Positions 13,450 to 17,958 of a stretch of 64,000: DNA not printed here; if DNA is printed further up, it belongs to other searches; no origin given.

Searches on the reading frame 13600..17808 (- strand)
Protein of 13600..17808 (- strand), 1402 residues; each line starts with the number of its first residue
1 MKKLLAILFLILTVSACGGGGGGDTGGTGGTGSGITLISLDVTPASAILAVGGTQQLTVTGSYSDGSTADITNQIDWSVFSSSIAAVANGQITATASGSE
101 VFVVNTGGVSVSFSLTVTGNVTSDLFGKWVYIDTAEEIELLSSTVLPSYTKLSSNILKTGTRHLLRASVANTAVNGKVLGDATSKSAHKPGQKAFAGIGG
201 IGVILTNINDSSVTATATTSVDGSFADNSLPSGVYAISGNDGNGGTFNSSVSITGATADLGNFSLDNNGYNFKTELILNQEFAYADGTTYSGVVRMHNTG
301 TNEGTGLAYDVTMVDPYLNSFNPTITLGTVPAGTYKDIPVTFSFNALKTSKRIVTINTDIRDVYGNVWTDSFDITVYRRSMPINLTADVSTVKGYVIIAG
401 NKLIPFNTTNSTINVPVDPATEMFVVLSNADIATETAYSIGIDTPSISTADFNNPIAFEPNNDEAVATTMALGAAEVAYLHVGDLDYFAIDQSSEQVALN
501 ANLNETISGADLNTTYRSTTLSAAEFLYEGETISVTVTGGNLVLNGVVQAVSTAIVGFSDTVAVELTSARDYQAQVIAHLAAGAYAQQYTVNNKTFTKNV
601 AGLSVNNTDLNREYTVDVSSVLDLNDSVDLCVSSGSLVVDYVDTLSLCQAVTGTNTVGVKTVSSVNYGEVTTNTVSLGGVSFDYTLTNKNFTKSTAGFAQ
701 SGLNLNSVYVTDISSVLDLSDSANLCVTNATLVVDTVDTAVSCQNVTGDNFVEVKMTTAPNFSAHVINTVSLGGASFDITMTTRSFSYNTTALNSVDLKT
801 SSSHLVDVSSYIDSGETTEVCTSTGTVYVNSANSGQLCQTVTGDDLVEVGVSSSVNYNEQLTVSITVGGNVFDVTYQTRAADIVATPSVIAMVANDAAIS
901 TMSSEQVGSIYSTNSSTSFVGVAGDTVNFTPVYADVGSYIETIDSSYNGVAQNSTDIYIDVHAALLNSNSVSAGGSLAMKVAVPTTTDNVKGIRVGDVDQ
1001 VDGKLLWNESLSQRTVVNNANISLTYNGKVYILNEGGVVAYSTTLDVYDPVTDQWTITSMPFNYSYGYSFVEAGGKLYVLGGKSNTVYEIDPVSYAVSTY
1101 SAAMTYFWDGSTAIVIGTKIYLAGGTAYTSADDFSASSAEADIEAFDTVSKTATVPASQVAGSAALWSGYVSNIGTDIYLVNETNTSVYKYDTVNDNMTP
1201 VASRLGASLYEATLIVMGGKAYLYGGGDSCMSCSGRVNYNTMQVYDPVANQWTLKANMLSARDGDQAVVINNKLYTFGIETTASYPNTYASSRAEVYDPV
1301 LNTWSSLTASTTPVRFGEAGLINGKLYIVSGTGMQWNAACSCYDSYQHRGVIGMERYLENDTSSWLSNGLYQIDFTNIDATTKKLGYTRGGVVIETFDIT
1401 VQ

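Call 4: search_protein_families(library=pfam, proteins=[window:13600-17808:-], max_evalue=0.1)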
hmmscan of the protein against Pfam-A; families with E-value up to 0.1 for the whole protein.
window:13600-17808:- (1402 aa): 9 families
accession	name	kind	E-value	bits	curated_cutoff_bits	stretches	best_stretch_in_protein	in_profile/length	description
PF25210.1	Kelch_FKB95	-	7.2e-18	65.6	70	3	1198-1371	23-184/268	FKB95, Kelch-repeats domain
PF01344.31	Kelch_1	-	1.5e-15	56.8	20.1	1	1211-1258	4-45/46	Kelch motif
PF24681.1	Kelch_KLHDC2_KLHL20_DRC7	-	6.6e-15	55.5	50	2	1163-1331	10-171/221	KLHDC2/KLHL20/DRC7 Kelch-repeats domain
PF13964.12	Kelch_6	-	4.8e-13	49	25.3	1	1262-1308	2-44/50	Kelch motif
PF24981.1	Beta-prop_ATRN-LZTR1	-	5.6e-11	42.7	50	1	1151-1332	95-280/289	Attractin/LZTR1 beta-propeller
PF07646.21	Kelch_2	-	9e-06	25.9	21.3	0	1108-1135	2-25/48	Kelch motif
PF13415.12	Kelch_3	-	1.1e-05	26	22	1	1218-1264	1-42/48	Galactose oxidase, central domain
PF02368.24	Big_2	-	9.4e-05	22.7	22.8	1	40-99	5-61/79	Bacterial Ig-like domain (group 2)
PF13418.12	Kelch_4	-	0.0031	17.9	21.6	0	1286-1310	23-45/49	Galactose oxidase, central domain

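Call 5: search_protein_families(library=ncbifam, proteins=[window:13600-17808:-], max_evalue=0.1)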
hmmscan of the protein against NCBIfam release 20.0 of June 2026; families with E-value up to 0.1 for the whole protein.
window:13600-17808:- (1402 aa): 3 families
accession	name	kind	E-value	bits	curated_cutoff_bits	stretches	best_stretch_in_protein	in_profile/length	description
TIGR03547.1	muta_rot_YjhT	subfamily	6.3e-08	32.1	256.35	1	1250-1331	41-126/346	YjhT family mutarotase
NF047724.1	TrhSuTaseStf0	equivalog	0.027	13.8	400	0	524-623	122-221/261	trehalose 2-sulfotransferase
TIGR02276.1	beta_rpt_yvtn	repeat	0.078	13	27.85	1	1073-1098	2-27/42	beta-propeller repeat protein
